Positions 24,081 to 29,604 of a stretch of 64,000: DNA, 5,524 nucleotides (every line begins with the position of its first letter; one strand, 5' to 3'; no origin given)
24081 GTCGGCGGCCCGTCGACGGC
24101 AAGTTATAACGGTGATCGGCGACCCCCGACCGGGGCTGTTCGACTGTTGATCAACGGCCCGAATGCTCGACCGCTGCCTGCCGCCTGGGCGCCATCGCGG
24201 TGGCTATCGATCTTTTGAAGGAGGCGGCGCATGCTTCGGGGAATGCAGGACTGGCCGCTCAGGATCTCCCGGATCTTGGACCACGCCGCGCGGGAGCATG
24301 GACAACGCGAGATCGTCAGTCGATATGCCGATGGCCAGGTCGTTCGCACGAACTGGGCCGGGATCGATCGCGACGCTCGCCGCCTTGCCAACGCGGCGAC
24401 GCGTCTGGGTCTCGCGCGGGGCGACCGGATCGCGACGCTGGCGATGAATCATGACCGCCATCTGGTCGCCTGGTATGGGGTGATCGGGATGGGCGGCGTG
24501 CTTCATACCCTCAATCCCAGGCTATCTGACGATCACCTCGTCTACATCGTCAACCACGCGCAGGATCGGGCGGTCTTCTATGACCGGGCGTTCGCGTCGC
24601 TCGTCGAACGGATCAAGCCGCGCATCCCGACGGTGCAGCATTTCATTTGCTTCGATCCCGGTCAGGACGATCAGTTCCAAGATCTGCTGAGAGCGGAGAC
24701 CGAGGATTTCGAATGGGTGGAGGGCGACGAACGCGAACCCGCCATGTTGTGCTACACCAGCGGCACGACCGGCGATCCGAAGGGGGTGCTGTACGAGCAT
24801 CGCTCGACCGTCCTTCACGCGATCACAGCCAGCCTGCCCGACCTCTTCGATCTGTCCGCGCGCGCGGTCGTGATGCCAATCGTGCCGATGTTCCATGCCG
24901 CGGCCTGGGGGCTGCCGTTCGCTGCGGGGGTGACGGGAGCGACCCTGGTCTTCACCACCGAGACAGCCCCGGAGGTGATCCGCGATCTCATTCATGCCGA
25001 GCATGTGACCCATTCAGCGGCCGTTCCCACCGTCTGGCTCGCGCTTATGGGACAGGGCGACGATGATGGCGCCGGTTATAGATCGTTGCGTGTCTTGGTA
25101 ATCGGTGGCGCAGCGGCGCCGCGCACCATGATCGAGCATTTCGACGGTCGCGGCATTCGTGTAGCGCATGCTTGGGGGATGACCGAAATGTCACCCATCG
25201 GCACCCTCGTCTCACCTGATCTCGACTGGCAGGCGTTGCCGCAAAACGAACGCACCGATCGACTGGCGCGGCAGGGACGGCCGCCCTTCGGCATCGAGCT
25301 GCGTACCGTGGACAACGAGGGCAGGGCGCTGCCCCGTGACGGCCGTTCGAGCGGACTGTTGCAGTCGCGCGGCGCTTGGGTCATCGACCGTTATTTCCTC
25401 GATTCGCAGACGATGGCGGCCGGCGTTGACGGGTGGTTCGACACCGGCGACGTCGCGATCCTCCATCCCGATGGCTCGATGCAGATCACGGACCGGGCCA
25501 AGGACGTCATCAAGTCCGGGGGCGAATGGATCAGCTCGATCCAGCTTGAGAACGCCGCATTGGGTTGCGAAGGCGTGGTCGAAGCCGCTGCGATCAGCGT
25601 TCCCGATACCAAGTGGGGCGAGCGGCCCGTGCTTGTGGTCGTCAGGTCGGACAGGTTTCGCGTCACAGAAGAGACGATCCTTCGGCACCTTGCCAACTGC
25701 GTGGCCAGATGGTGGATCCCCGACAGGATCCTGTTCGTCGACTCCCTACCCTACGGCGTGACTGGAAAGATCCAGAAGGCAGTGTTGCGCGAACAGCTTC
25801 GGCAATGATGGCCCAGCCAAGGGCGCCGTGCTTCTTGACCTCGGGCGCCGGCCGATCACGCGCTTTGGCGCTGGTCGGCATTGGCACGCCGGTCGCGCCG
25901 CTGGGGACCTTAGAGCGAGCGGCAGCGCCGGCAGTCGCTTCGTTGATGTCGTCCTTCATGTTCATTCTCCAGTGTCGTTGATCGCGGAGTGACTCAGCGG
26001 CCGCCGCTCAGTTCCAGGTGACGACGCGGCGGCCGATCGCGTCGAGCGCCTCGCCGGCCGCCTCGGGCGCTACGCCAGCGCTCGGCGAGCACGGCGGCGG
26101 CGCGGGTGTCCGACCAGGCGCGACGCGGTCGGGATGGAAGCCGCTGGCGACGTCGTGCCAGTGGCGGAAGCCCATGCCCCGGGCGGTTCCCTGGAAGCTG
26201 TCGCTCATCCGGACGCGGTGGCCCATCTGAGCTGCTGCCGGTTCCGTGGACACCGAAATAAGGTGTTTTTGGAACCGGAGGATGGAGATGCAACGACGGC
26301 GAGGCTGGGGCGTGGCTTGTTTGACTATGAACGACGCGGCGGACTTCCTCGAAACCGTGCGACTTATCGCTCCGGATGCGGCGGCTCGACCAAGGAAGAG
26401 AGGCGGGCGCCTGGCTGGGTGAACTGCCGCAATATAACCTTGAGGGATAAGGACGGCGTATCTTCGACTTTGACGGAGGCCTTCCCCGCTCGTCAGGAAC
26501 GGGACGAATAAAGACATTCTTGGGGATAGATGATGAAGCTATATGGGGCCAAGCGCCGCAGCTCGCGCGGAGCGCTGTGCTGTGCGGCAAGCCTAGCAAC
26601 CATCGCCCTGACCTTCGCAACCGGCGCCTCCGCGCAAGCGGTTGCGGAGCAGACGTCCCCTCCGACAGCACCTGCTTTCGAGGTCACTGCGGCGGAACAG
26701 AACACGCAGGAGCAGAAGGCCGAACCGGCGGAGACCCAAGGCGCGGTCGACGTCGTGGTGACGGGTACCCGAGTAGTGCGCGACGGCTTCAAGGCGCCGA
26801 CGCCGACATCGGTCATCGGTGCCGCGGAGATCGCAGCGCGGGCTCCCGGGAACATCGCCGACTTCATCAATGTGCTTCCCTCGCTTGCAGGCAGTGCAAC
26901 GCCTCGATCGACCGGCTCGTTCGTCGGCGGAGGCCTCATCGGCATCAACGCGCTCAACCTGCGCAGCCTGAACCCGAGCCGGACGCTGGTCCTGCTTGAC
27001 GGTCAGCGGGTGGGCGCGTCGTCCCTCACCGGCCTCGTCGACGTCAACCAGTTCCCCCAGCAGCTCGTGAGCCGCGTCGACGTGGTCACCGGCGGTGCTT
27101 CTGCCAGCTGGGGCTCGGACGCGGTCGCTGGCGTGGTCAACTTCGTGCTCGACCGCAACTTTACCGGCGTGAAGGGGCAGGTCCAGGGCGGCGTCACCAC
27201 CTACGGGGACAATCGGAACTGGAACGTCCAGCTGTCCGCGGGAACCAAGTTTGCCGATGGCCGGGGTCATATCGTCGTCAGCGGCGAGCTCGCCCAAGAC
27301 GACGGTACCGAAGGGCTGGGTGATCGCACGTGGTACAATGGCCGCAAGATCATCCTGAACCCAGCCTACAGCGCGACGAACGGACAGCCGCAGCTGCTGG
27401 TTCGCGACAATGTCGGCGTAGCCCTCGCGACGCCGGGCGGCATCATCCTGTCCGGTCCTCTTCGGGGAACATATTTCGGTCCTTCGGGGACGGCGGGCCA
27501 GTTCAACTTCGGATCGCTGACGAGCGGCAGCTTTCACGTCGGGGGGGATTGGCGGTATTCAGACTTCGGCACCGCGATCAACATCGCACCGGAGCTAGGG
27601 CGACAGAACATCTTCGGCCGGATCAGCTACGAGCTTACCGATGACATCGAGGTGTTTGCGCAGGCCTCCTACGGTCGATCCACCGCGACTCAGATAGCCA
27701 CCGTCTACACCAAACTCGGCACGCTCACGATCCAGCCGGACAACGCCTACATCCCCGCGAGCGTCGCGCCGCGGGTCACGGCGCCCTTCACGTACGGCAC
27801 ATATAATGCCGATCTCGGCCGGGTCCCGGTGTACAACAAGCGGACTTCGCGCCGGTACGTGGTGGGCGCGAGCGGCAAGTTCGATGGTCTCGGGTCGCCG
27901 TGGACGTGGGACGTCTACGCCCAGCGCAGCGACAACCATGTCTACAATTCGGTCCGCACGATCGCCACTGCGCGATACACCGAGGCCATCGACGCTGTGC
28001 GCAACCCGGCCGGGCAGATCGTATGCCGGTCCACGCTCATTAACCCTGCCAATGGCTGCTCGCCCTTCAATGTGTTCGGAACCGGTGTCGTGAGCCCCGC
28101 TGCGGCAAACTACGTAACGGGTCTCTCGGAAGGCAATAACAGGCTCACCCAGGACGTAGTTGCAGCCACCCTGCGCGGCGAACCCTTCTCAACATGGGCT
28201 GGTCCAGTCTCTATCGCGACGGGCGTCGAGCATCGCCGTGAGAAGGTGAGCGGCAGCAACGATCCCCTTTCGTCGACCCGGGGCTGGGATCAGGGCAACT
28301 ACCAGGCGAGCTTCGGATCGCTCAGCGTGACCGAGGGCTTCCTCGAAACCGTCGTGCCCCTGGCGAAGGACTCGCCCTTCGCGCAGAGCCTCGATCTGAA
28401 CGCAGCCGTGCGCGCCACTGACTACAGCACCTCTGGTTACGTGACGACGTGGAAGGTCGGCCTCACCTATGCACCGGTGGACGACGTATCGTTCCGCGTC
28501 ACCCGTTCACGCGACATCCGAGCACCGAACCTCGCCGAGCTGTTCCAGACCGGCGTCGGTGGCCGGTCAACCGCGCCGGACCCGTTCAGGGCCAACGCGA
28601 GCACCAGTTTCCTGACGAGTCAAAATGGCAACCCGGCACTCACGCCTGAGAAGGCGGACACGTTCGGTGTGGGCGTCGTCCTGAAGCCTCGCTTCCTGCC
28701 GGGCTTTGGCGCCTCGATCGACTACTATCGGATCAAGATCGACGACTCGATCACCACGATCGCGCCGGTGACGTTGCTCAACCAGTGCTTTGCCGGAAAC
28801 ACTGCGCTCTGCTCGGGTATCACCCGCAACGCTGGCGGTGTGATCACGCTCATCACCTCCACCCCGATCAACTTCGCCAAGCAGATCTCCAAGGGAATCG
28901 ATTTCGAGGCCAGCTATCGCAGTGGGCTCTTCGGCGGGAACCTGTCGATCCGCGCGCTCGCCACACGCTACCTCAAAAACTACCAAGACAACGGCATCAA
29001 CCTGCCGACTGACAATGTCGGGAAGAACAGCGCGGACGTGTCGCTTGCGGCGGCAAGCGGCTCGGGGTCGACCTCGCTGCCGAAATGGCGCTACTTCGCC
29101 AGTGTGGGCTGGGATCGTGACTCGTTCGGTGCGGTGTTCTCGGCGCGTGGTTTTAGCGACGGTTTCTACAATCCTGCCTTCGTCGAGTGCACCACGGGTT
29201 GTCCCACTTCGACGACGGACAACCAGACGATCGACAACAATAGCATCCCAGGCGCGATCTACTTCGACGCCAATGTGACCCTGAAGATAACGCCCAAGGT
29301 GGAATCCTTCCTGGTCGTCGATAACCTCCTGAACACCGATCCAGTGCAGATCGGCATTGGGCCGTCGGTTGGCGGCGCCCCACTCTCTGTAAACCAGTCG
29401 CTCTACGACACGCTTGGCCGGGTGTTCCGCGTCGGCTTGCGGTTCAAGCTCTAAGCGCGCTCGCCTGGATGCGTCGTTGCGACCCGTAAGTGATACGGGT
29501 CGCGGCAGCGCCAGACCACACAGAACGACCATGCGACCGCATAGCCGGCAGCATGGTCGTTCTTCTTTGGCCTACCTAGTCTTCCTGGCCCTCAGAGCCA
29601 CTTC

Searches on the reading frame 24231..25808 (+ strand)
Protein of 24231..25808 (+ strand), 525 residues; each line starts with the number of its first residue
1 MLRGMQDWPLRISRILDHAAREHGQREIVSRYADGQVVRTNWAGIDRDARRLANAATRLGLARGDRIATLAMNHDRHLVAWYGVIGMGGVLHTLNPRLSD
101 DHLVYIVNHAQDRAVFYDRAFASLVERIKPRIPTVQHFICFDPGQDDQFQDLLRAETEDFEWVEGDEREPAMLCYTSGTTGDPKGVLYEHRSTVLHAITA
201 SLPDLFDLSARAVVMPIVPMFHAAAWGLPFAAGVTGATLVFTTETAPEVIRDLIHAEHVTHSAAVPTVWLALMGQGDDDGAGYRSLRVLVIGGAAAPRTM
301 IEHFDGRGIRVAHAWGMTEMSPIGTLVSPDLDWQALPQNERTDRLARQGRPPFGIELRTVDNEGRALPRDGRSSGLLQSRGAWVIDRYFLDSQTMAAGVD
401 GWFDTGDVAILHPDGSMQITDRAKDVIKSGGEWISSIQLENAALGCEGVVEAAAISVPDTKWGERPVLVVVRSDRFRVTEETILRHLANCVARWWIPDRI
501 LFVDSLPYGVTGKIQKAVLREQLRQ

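Call 3: search_protein_families(library=pfam, proteins=[window:24231-25808:+])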
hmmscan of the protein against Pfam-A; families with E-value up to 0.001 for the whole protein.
window:24231-25808:+ (525 aa): 2 families
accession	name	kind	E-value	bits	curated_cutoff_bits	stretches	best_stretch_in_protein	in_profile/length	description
PF00501.34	AMP-binding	-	4.2e-67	227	29.9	1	17-389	2-384/384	AMP-binding enzyme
PF13193.12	AMP-binding_C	-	7e-13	49.7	24.5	1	439-513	2-76/76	AMP-binding enzyme C-terminal domain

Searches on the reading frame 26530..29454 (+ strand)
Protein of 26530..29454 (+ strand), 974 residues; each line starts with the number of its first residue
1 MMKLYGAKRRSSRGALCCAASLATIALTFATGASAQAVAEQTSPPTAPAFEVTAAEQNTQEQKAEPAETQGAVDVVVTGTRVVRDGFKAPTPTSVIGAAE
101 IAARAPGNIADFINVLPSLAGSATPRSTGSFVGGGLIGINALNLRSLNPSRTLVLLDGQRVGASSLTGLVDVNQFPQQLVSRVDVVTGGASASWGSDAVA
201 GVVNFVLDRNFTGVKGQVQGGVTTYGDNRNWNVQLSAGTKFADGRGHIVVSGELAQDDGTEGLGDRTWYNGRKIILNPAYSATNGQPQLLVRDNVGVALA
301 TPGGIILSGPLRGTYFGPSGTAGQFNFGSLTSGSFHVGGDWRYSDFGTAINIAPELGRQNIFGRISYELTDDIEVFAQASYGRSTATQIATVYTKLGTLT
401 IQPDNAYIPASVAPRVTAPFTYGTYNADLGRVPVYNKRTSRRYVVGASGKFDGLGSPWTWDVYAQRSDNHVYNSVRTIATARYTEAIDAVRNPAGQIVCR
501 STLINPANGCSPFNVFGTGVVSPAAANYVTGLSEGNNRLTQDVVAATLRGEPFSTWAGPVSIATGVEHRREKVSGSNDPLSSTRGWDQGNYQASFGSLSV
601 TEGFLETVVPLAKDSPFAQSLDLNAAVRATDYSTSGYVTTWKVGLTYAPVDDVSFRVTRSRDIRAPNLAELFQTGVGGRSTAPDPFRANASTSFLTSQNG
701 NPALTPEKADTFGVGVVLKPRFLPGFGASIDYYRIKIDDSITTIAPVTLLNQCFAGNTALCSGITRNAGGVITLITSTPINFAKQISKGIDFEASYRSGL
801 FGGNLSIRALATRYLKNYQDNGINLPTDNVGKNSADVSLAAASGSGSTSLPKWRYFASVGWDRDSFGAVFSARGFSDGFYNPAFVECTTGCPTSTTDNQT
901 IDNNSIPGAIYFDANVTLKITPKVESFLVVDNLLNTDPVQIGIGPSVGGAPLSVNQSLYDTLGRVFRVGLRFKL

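Call 3: search_protein_families(library=pfam, proteins=[window:26530-29454:+])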
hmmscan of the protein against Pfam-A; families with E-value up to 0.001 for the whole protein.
window:26530-29454:+ (974 aa): 3 families
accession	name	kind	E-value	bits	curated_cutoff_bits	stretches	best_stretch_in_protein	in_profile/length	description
PF00593.30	TonB_dep_Rec_b-barrel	-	1.6e-32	114.4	27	1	422-933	38-436/436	TonB dependent receptor-like, beta-barrel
PF07715.20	Plug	-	2.1e-14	54.4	23.9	1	88-202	4-107/107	TonB-dependent Receptor Plug Domain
PF14905.12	OMP_b-brl_3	-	6.8e-06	25.8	27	1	692-825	201-305/408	Outer membrane protein beta-barrel family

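Call 5: search_protein_families(library=ncbifam, proteins=[window:26530-29454:+], max_evalue=0.00001)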
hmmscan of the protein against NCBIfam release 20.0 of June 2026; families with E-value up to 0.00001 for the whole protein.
window:26530-29454:+ (974 aa): 11 families
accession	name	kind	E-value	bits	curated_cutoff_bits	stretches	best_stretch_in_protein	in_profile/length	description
TIGR01785.1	TonB-hemin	subfamily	7.6e-22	77.5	316.85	2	75-205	4-126/677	TonB-dependent heme/hemoglobin receptor family protein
TIGR01779.1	TonB-B12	equivalog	8.6e-20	70.8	599.7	1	62-260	23-202/614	TonB-dependent vitamin B12 receptor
NF007926.1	PRK10641.1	equivalog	4.8e-19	68.3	836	1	67-226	22-172/617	TonB-dependent vitamin B12 receptor BtuB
TIGR01786.1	TonB-hemlactrns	subfamily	9e-18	64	323.75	2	633-970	432-715/719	TonB-dependent hemoglobin/transferrin/lactoferrin family receptor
NF007478.2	PRK10064.1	equivalog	7.7e-13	47.6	745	1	73-221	31-171/663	catecholate siderophore receptor CirA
NF010048.1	PRK13524.1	subfamily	1.1e-10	40.7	493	1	44-219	21-187/744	FepA family TonB-dependent siderophore receptor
NF010051.0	PRK13528.1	subfamily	1.6e-10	39.9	583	1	53-218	15-182/727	FepA family TonB-dependent siderophore receptor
NF010010.0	PRK13483.1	equivalog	4.7e-10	38.1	927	1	58-232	19-187/660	ligand-gated channel protein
NF053590.1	TonB_dep_TOL0244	equivalog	7e-09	34.8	645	1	141-244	72-172/604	TOL_0244 family TonB-dependent receptor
NF010012.0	PRK13486.1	equivalog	2.5e-07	29.4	924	1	89-231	42-181/696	TonB-dependent receptor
NF010038.0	PRK13513.1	equivalog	4.8e-07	28.7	942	1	55-233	17-190/659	ligand-gated channel protein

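Call 64: search_solved_structures(query=window:26530-29454:+, max_evalue=0.00001)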
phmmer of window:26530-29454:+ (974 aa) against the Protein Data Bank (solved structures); distinct sequences matched with E-value up to 0.00001: 15.
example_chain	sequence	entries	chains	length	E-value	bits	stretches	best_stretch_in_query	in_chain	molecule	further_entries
3rgm_A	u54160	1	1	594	4.8e-14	54.8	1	76-243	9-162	Vitamin B12 transporter BtuB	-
3m8b_A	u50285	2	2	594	5.9e-14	54.5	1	133-243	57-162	Vitamin B12 transporter btuB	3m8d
1nqf_A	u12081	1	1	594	6.3e-14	54.4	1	76-243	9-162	Vitamin B12 receptor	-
1nqe_A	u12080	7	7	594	6.5e-14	54.3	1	76-243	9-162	Vitamin B12 receptor | Vitamin B12 transporter btuB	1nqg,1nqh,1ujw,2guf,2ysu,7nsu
2gsk_A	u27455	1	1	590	7.3e-14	54.2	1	77-243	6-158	Vitamin B12 transporter btuB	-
3rgn_A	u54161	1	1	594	2.8e-13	52.2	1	76-243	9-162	Vitamin B12 transporter BtuB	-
2hdf_A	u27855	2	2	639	2e-08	36.2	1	75-219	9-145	Colicin I receptor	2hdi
9nn6_A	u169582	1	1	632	3.1e-08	35.5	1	76-219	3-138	Colicin I receptor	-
5fp2_A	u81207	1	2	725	2.1e-07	32.8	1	72-217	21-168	FERRIC ENTEROBACTIN RECEPTOR PIRA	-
6r1f_A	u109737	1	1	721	1.1e-06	30.4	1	86-209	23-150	Ferric enterobactin receptor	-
6i2j_A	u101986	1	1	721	1.2e-06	30.4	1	86-209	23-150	Ferric enterobactin receptor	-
6q5e_A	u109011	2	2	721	1.2e-06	30.4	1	86-209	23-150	Ferric enterobactin receptor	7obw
5out_A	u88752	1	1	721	1.2e-06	30.3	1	86-209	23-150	Ferric enterobactin receptor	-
5mzs_A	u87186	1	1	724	1.3e-06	30.2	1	85-209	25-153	Ferric enterobactin receptor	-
5m9b_A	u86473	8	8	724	1.3e-06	30.2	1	85-209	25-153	Ferric enterobactin receptor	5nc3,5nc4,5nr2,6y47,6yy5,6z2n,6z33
